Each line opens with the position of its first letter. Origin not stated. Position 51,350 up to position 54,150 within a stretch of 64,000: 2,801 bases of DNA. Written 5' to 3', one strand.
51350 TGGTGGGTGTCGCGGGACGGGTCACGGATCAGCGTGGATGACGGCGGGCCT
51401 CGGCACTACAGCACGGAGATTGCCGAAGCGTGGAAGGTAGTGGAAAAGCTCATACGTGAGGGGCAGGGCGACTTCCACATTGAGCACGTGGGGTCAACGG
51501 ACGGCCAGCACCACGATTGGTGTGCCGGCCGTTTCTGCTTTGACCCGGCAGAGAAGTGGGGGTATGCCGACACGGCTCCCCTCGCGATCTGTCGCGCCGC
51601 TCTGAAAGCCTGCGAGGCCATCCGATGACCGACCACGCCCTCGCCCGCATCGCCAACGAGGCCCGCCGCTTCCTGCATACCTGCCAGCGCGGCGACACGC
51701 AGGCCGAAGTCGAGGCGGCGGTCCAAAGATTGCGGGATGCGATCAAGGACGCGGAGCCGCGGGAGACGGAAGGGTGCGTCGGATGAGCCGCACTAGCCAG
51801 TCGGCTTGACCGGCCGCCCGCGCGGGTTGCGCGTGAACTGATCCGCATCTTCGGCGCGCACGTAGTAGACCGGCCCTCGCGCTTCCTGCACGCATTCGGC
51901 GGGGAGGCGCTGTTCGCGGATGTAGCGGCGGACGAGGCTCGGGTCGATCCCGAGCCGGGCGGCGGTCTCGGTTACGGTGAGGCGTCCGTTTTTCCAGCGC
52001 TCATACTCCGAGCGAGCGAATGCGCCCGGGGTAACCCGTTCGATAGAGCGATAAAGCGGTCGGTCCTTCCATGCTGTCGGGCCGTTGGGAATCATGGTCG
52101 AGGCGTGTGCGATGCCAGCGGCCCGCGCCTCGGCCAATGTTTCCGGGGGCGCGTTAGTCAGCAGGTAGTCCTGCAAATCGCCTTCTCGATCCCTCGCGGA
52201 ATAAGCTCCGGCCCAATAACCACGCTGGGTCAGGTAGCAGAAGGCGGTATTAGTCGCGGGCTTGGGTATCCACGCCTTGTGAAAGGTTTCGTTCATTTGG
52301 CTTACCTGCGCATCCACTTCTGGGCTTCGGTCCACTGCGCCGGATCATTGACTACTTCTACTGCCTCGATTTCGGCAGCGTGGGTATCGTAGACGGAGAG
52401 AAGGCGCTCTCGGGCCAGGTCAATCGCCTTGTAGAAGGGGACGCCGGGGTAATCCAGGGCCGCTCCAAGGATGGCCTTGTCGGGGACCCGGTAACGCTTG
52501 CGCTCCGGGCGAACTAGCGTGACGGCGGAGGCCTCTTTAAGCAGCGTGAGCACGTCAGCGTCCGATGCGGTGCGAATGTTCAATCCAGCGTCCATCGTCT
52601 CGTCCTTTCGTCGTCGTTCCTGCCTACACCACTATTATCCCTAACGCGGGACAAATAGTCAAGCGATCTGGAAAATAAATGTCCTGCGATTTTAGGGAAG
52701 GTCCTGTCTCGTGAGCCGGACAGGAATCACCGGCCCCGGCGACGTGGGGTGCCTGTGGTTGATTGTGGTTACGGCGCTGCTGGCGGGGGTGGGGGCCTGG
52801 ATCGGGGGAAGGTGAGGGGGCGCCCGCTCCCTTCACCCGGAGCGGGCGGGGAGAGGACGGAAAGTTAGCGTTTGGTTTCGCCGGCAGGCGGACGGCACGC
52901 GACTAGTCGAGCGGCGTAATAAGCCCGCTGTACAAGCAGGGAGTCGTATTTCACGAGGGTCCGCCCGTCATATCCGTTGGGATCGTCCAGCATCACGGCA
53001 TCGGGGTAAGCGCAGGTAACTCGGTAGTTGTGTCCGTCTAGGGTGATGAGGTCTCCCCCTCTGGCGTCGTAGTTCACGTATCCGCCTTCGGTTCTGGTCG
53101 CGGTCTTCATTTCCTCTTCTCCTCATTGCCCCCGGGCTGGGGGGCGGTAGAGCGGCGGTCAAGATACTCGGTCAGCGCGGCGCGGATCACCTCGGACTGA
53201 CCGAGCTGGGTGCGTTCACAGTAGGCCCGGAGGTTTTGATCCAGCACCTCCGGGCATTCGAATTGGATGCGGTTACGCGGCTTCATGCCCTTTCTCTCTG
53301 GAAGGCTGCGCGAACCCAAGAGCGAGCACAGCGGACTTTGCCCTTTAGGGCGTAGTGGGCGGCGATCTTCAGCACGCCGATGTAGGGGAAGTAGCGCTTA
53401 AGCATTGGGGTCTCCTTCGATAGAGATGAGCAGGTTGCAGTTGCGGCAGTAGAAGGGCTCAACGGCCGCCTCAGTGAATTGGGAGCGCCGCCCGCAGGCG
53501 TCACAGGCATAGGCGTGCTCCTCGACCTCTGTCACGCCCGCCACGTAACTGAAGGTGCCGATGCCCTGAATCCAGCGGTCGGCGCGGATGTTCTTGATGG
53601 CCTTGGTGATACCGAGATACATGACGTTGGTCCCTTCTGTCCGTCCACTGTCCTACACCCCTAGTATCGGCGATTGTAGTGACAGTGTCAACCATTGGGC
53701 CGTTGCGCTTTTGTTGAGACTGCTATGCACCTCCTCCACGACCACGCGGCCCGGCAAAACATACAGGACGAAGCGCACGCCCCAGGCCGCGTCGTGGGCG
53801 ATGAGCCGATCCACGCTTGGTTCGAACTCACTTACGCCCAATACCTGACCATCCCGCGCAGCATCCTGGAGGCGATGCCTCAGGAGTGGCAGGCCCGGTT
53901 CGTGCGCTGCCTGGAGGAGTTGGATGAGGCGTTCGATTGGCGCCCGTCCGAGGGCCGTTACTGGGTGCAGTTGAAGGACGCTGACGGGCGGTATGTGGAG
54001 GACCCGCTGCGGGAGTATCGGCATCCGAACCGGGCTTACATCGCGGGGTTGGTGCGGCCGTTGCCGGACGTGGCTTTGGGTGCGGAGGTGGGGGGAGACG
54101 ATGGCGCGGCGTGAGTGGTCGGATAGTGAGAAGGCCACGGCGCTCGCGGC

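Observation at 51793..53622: Second opposite-strand module (Zn-ribbon, tiny basic protein, RHH, 81-aa protein; then a 97-aa protein plus a protein with an Xis-like HTH) just upstream of the terminase genes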

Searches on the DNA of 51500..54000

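Call 89: search_rna_families(source=window, start=51500, end=54000, threshold=evalue, max_evalue=1)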
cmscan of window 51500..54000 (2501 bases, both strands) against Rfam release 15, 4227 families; matches with E-value up to 1: 0.
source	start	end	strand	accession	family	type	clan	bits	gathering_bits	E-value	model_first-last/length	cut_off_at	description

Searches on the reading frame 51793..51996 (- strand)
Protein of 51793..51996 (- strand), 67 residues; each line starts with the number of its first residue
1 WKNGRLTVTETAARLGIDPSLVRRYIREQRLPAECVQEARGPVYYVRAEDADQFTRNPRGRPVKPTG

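Call 105: search_solved_structures(query=A7, max_evalue=1)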
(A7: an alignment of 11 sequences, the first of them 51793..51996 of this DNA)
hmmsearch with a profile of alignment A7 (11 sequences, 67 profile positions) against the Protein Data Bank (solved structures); distinct sequences matched with E-value up to 1: 16.
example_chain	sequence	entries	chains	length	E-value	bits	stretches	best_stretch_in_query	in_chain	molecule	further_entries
4j2n_A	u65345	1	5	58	3e-07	33.6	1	2-53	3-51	Gp37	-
2x48_A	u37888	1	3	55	0.00021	24.4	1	7-27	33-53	CAG38821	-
8vd6_A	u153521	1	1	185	0.00058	23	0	14-30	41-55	CAP REPEAT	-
4lhf_A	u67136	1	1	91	0.00075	22.7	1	2-34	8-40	Regulatory protein cox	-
5i41_B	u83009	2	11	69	0.0012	22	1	6-52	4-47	Chromosome-anchoring protein RacA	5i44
7bqq_A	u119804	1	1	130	0.011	19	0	9-27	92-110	Gogy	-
9e6a_A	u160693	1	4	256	0.023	17.9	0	4-25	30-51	Transcriptional regulator, IclR family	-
8q4d_A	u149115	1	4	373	0.032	17.5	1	4-32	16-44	Putative transposase for insertion sequence element IS5376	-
9e6q_AQ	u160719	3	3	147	0.034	17.4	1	18-45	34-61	Large ribosomal subunit protein eL19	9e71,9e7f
8b4h_A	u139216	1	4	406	0.036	17.3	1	4-31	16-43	Putative transposase for insertion sequence element IS5376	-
5cwc_A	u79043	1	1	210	0.22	14.8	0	8-54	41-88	Designed helical repeat protein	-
1i1g_A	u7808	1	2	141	0.26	14.5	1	3-27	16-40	TRANSCRIPTIONAL REGULATOR LRPA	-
1l0o_C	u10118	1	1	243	0.3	14.4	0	7-22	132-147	sigma factor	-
9dun_E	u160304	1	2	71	0.45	13.8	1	29-63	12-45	Ribosomal biogenesis protein LAS1L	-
8hkc_E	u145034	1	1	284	0.6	13.4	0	7-26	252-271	RNA polymerase sigma factor RpoH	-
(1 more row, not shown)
